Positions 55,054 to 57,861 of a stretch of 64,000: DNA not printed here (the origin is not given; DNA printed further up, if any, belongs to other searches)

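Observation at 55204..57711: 835-aa protein with an N-terminal Nudix fold whose catalytic glutamates are replaced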

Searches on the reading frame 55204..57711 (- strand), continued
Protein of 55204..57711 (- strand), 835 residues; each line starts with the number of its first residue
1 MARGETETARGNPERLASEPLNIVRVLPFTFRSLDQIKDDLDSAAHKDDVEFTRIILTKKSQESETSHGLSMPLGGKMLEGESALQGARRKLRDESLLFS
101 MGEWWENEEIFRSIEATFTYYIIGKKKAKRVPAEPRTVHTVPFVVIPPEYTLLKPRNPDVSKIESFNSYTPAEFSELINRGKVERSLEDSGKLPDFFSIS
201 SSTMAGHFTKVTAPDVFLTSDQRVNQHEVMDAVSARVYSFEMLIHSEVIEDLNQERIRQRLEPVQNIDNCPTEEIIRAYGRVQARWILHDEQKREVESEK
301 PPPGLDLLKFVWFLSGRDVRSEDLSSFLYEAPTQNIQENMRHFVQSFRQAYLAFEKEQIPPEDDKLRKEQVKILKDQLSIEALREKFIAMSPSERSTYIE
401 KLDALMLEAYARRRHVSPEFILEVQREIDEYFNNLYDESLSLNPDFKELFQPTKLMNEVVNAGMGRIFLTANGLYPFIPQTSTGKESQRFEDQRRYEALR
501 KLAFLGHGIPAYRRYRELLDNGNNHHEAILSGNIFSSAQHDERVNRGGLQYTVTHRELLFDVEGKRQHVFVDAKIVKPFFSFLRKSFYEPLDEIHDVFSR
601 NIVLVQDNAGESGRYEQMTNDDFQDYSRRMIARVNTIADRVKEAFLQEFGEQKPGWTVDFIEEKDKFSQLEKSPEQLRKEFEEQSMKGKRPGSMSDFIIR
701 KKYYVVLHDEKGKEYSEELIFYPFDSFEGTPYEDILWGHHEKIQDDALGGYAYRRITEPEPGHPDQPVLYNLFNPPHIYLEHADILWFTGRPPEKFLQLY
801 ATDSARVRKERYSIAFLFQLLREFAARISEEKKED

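Call 44: search_protein_families(library=pfam, proteins=[L002:5038-6276:-, L002:6279-7361:+, L002:7336-8295:-, L002:8267-9652:-, L002:12066-13778:-, L002:13805-15172:+, L002:15182-16375:+, L002:16506-17429:+, L002:1793-4441:+, L002:17416-18219:+], max_evalue=0.0001)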
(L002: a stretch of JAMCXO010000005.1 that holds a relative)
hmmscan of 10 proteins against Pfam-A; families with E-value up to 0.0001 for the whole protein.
L002:5038-6276:- (412 aa): 2 families
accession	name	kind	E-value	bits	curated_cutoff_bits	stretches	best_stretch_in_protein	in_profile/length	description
PF00749.27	tRNA-synt_1c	-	9.8e-84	281.4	23.4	2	99-270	142-314/314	tRNA synthetases class I (E and Q), catalytic domain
PF19269.4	Anticodon_2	-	7.3e-18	65.8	23.6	1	298-411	11-140/141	Anticodon binding domain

L002:6279-7361:+ (360 aa): 0 families

L002:7336-8295:- (319 aa): 2 families
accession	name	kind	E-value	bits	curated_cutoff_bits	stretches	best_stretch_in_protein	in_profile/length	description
PF00768.25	Peptidase_S11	-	7.1e-48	163.6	27.6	1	76-294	9-237/239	D-alanyl-D-alanine carboxypeptidase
PF02113.21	Peptidase_S13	-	5e-06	26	22.8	1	78-120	17-59/444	D-Ala-D-Ala carboxypeptidase 3 (S13) family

L002:8267-9652:- (461 aa): 2 families
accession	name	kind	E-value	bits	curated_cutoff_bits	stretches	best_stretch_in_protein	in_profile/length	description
PF00152.25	tRNA-synt_2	-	5.6e-73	246.1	25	1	128-441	4-307/308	tRNA synthetases class II (D, K and N)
PF01336.31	tRNA_anti-codon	-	6.1e-18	65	27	1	23-107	2-75/75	OB-fold nucleic acid binding domain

L002:12066-13778:- (570 aa): 3 families
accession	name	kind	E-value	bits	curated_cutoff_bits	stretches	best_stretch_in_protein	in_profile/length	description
PF17768.7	RecJ_OB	-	2.4e-34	118.1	27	1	454-564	1-107/107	RecJ OB domain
PF01368.27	DHH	-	1.3e-21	77.6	28.1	1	86-228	2-125/125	DHH family, N-terminal domain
PF02272.25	DHHA1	-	3.6e-12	47.1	25.9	1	349-437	5-98/102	DHHA1 domain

L002:13805-15172:+ (455 aa): 4 families
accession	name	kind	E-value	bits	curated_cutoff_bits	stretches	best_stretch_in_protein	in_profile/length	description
PF01743.26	PolyA_pol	-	3.7e-35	121.5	23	1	23-153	1-126/126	Poly A polymerase head domain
PF12627.12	PolyA_pol_RNAbd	-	1.9e-19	69.6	22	1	180-239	1-60/64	Probable RNA and SrmB- binding site of polymerase A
PF01966.28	HD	-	5.7e-12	46.4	22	1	275-373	26-113/116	HD domain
PF13735.12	tRNA_NucTran2_2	-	2.7e-10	40.9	27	1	311-449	23-147/149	tRNA nucleotidyltransferase domain 2 putative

L002:15182-16375:+ (397 aa): 3 families
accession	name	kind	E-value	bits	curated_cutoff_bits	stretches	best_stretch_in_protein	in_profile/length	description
PF02773.21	S-AdoMet_synt_C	-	8.7e-68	227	25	1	243-382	1-138/138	S-adenosylmethionine synthetase, C-terminal domain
PF02772.21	S-AdoMet_synt_M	-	3.6e-46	156.6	29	1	125-241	2-120/120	S-adenosylmethionine synthetase, central domain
PF00438.25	S-AdoMet_synt_N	-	1.7e-40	138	33.1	1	3-99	2-98/99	S-adenosylmethionine synthetase, N-terminal domain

L002:16506-17429:+ (307 aa): 3 families
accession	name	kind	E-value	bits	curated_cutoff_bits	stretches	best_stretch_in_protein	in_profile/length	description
PF00005.33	ABC_tran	-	1.6e-30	106.9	25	1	24-166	1-137/137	ABC transporter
PF13304.12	AAA_21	-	1.9e-10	41.7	27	1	138-198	238-300/304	AAA domain, putative AbiEii toxin, Type IV TA system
PF02463.25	SMC_N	-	7.5e-05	22.7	40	0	114-211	119-211/220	RecF/RecN/SMC N terminal domain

L002:1793-4441:+ (882 aa): 6 families
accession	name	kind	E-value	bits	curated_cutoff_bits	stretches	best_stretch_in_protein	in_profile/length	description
PF00122.25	E1-E2_ATPase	-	1.4e-50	171.7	28.1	1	119-311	2-181/181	E1-E2 ATPase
PF00689.26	Cation_ATPase_C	-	1.2e-33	116.8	27.3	1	700-854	2-162/175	Cation transporting ATPase, C-terminus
PF00702.32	Hydrolase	-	1.7e-23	84.4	26.4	1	327-630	1-191/191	haloacid dehalogenase-like hydrolase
PF00690.31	Cation_ATPase_N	-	2.8e-16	59.4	20.4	1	6-68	2-65/69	Cation transporter/ATPase, N-terminus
PF13246.12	Cation_ATPase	-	1.4e-14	54.3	21.7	1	381-463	2-91/91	Cation transport ATPase (P-type)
PF08282.18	Hydrolase_3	-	5.9e-07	29.9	20.9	0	602-660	195-252/255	haloacid dehalogenase-like hydrolase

L002:17416-18219:+ (267 aa): 1 family
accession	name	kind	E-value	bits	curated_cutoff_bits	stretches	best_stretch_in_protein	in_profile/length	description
PF01061.29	ABC2_membrane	-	7.2e-05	22.9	26.9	1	35-223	22-210/211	ABC-2 type transporter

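Call 45: predict_structure(alignment_id=A1)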
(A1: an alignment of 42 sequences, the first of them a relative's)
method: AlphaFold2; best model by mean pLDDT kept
length: 835 residues; sequences in the alignment: 42
mean_pLDDT: 87.2   pTM: 0.86
mean pLDDT of the five models: 87.2, 85.0, 84.8, 83.6, 83.4
residues with pLDDT >= 90: 558; 70-90: 180; 50-70: 48; < 50: 49
segments of 3 or more residues with pLDDT < 50: 1-15, 190-198, 793-814, 833-835
pLDDT, mean of each block of 10 residues (from residue 1): 38 60 97 92 94 97 91 94 94 94 92 96 69 86 95 90 94 97 71 44 95 94 98 98 98 95 96 95 94 80 82 89 79 90 94 89 81 83 93 96 98 97 96 91 85 91 95 91 80 94 96 97 97 92 86 93 94 95 92 95 81 73 92 97 96 93 96 93 69 80 98 98 94 93 84 85 88 94 84 44 38 56 72 47
secondary structure, 60 per line:
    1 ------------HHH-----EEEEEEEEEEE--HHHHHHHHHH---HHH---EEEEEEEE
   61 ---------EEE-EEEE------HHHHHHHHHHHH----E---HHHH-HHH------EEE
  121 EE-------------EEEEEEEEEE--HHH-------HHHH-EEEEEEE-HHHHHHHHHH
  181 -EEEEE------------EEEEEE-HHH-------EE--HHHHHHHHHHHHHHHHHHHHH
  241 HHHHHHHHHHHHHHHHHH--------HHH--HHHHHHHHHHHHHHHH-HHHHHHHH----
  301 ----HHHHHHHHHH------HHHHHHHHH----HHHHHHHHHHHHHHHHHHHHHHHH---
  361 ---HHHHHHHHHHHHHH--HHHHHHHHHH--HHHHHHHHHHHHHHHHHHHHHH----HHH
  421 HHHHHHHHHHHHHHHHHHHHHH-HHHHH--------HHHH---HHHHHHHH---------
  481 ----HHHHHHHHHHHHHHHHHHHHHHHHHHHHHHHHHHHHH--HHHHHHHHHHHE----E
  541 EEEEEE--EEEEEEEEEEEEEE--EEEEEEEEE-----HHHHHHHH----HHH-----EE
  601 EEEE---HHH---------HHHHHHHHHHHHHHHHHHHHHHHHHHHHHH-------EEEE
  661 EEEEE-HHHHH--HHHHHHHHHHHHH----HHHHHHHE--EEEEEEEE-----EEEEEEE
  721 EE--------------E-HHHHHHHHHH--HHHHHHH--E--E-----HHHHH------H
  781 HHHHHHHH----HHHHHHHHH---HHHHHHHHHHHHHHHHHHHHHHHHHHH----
elements in order (helices of 4 or more, strands of 3 or more residues): E21-31 H34-43 E53-60 E70-72 E74-77 H84-95 H104-107 E118-122 E136-145 H158-161 E163-169 H171-180 E182-186 E199-204 H220-258 H272-287 H289-296 H305-314 H321-329 H334-357 H364-377 H380-389 H392-413 H418-442 H444-448 H457-460 H464-471 H485-521 H524-534 E540-546 E549-562 E565-573 H579-586 E599-604 H620-649 E657-665 H667-671 H674-686 H691-697 E701-708 E714-722 H739-748 H751-757 H769-773 H780-788 H793-801 H805-831
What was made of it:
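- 57100..57660 (-): Nudix-fold domain, residues 18-204. AF2 model pLDDT mostly above 90 (call 45).
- On Nudix superfamily (PF00293): AF2 model pLDDT above 90 over residues 20-125 (call 45).
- Checked: The helical middle section is confirmed (helices across ~220-534; call 45).
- The model is confident: pLDDT 87.2, pTM 0.86 (call 45).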

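Call 48: fold_search(model_id=the predicted structure, library=pdb)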
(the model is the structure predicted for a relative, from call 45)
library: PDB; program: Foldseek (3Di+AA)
matches with E <= 10: 177; with E <= 0.001: 1
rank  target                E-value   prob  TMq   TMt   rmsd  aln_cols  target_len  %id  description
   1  9nxm                  5.6e-04  1.00  0.15  0.49  10.6       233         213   14  Crystal structure of Arabidopsis thaliana NUDT11 E90Q/E94Q mutant (released 2026-04-01)
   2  5lf8                  1.9e-03  1.00  0.16  0.42   7.1       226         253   14  Human Nucleoside diphosphate-linked moiety X motif 17 (NUDT17) (released 2017-08-16)
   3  4n1u_A                1.9e-03  0.99  0.09  0.39  11.9       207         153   14  Structure of human MTH1 in complex with TH588 (released 2014-04-16)
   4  4kyx_A                3.0e-03  1.00  0.11  0.59   5.7       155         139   15  Crystal structure of ADP-ribose pyrophosphatase MutT from Rickettsia felis (released 2013-08-07)
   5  4zb3                  3.4e-03  1.00  0.11  0.29   7.9       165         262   12  Crystal structure of the apo AtNUDT7 (released 2015-09-09)
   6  5wy6_E                3.7e-03  1.00  0.10  0.47   7.4       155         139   15  Crystal structure of AtNUDX1 (E56A) (released 2017-11-15)
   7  5wy6_A                5.4e-03  1.00  0.10  0.48   6.8       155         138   17  Crystal structure of AtNUDX1 (E56A) (released 2017-11-15)
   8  3gz8_C                5.7e-03  1.00  0.13  0.58  11.4       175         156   12  Cocrystal structure of NUDIX domain of Shewanella oneidensis NrtR complexed with ADP ribose (released 2009-06-09)
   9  5iw4_A                6.0e-03  1.00  0.12  0.33   6.9       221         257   11  Crystal structure of E. coli NudC in complex with NAD (released 2016-07-13)
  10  5bon_D                6.0e-03  1.00  0.10  0.44   8.0       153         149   14  Crystal structure of human Nudt15 (MTH2) (released 2015-08-05)
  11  9xri_A                6.2e-03  0.99  0.07  0.30   7.7       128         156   18  Crystal structure of MTH1 in complex with acoramidis bound at the active site and protein-protein interface (molar rat (released 2026-04-01)
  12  8a34_A                6.8e-03  1.00  0.10  0.44   6.0       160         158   17  MTH1 in complex with TH013071 (released 2023-09-27)
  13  2o1c_A                7.2e-03  1.00  0.12  0.56   6.3       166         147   13  Structure of the E. coli dihydroneopterin triphosphate pyrophosphohydrolase (released 2007-08-28)
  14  6qvo_B                7.2e-03  1.00  0.08  0.37   6.6       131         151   17  Crystal structure of human MTH1 in complex with N6-methyl-dAMP (released 2020-03-18)
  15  5gp0_A                7.2e-03  1.00  0.09  0.43   7.4       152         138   16  Crystal structure of geraniol-NUDX1 complex (released 2017-10-04)
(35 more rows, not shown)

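Call 50: search_protein_families(library=pfam, proteins=[L003:6689-8056:-, L003:8116-8931:+, L003:8944-9330:+, L003:9424-9798:+, L003:12310-13686:+, L003:13634-14689:+, L001:2673-4019:-, L001:6330-7022:-, L001:7019-7450:-, L001:7683-8945:-], max_evalue=0.0001)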
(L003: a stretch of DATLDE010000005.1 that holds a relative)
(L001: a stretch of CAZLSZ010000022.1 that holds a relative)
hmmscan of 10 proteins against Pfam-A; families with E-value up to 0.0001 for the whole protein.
L003:6689-8056:- (455 aa): 1 family
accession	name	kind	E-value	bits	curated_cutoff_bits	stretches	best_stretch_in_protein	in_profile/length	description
PF01566.24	Nramp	-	1.1e-83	281.7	29.8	1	62-427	1-356/357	Natural resistance-associated macrophage protein-like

L003:8116-8931:+ (271 aa): 1 family
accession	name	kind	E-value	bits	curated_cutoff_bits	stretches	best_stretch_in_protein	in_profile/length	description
PF00565.23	SNase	-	1.8e-23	83.4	21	1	102-206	1-105/107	Staphylococcal nuclease homologue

L003:8944-9330:+ (128 aa): 2 families
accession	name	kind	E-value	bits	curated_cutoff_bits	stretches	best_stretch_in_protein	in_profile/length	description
PF00127.26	Copper-bind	-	5.4e-15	56.1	21.2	1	45-126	5-98/99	Copper binding proteins, plastocyanin/azurin family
PF13473.12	Cupredoxin_1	-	2.2e-08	34.5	27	1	20-124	11-102/104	Cupredoxin-like domain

L003:9424-9798:+ (124 aa): 1 family
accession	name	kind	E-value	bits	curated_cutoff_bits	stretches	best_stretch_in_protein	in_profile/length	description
PF14325.12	DUF4383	-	7.1e-25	88.1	27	1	4-115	1-124/125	Domain of unknown function (DUF4383)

L003:12310-13686:+ (458 aa): 2 families
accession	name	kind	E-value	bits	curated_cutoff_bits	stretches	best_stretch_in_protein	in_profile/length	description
PF00152.25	tRNA-synt_2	-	2.7e-68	230.7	25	1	124-437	4-307/308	tRNA synthetases class II (D, K and N)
PF01336.31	tRNA_anti-codon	-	3e-17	62.8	27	1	18-103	1-75/75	OB-fold nucleic acid binding domain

L003:13634-14689:+ (351 aa): 2 families
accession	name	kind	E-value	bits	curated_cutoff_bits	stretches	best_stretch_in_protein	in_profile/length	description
PF00768.25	Peptidase_S11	-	9.5e-54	182.8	27.6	1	103-324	7-238/239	D-alanyl-D-alanine carboxypeptidase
PF13354.11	Beta-lactamase2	-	1.1e-06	28.6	22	1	112-321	3-213/214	Beta-lactamase enzyme family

L001:2673-4019:- (448 aa): 3 families
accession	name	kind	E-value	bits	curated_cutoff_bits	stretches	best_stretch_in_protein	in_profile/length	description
PF00239.26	Resolvase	-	1.1e-19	71.3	23.3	1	30-174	3-143/145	Resolvase, N terminal domain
PF07508.19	Recombinase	-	4.8e-14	52.9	21.1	1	199-286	1-99/102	Recombinase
PF13408.12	Zn_ribbon_recom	-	1.2e-08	35.6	25.3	1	301-362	2-57/58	Recombinase zinc beta ribbon domain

L001:6330-7022:- (230 aa): 0 families

L001:7019-7450:- (143 aa): 1 family
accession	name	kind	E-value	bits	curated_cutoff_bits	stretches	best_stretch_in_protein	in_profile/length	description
PF13936.12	HTH_38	-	2.8e-15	56.2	27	1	4-46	2-44/44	Helix-turn-helix domain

L001:7683-8945:- (420 aa): 2 families
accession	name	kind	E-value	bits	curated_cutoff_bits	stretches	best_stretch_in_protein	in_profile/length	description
PF02518.31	HATPase_c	-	2.1e-27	96.2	26.4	1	304-412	2-108/111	Histidine kinase-, DNA gyrase B-, and HSP90-like ATPase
PF00512.31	HisKA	-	4e-13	49.7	26.9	1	193-260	2-66/66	His Kinase A (phospho-acceptor) domain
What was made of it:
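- L001 lies beside a serine recombinase (call 50).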

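Call 51: find_related_loci(query=A2, collection=metagenome_contigs, flank=8000)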
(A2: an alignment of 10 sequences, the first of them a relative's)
Query A2 (835 aa) in metagenome_contigs; peptide patterns used: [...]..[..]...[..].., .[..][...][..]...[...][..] (x = any residue, [..] = any of these).
188 stretches matched a pattern; 6 encode a relative of the query (tblastn E <= 1e-3); 6 distinct loci.
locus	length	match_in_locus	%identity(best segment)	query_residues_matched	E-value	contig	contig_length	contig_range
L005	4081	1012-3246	39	19-789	6e-173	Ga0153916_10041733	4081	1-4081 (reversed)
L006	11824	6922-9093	24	19-779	2e-41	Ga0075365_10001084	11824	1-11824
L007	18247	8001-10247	24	6-786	4e-41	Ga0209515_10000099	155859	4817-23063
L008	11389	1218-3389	24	19-779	2e-41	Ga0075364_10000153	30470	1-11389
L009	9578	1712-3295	23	235-779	2e-17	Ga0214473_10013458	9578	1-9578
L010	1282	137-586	32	655-795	2e-14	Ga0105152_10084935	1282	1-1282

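Call 110: fold_search(model_id=the predicted structure, library=viral)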
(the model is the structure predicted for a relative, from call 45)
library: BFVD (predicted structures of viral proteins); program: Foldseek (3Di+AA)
matches with E <= 10: 190; with E <= 0.001: 2
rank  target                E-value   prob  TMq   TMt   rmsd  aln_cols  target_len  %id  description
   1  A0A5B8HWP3            5.1e-04  0.91  0.12  0.09  26.8       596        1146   11  NUDIX domain protein (Fragment) [Mimiviridae sp. ChoanoV1]
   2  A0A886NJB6            9.0e-04  1.00  0.10  0.50   8.1       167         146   18  (no name in the UniProt tables at hand)
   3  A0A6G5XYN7            1.8e-03  1.00  0.13  0.59   4.8       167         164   12  (no name in the UniProt tables at hand)
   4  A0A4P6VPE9            2.2e-03  0.98  0.11  0.30  21.4       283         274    9  NUDIX hydrolase [Mimivirus LCMiAC02]
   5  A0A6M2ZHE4            2.3e-03  1.00  0.11  0.44   5.1       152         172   14  GDP-mannose glycosyl hydrolase [Synechococcus phage S-SCSM1]
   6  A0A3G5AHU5            2.7e-03  1.00  0.13  0.33   7.3       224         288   13  Nudix hydrolase domain-containing protein [Solivirus sp.]
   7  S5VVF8                3.6e-03  1.00  0.13  0.38   6.8       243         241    9  NUDIX hydrolase [Pseudomonas phage PaBG]
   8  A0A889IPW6            3.8e-03  0.92  0.14  0.21  25.9       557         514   11  (no name in the UniProt tables at hand)
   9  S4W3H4                5.7e-03  1.00  0.11  0.31   6.3       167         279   12  Nudix hydrolase [Pandoravirus salinus]
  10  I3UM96                5.7e-03  1.00  0.11  0.23   6.9       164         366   17  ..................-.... protein [Colwellia phage 9A]
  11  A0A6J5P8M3            6.9e-03  1.00  0.10  0.37   6.9       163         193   14  COG1051 ADP-ribose pyrophosphatase [uncultured Caudovirales phage]
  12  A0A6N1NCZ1            8.3e-03  1.00  0.12  0.43   7.6       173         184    9  NTP pyrophosphohydrolase [Tupanvirus deep ocean]
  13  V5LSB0                8.3e-03  1.00  0.09  0.23   7.8       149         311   12  (no name in the UniProt tables at hand)
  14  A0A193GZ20            9.1e-03  1.00  0.10  0.39   9.0       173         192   10  Nicotinamide-nucleotide adenylyltransferase [Escherichia phage phT4A]
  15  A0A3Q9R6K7            1.0e-02  0.99  0.10  0.44  12.9       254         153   12  (no name in the UniProt tables at hand)
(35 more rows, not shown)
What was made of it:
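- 57100..57660 (-): Foldseek probability 1.0 to many Nudix structures (calls 48, 110).
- On Nudix superfamily (PF00293): Foldseek against PDB and BFVD (calls 48, 110).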
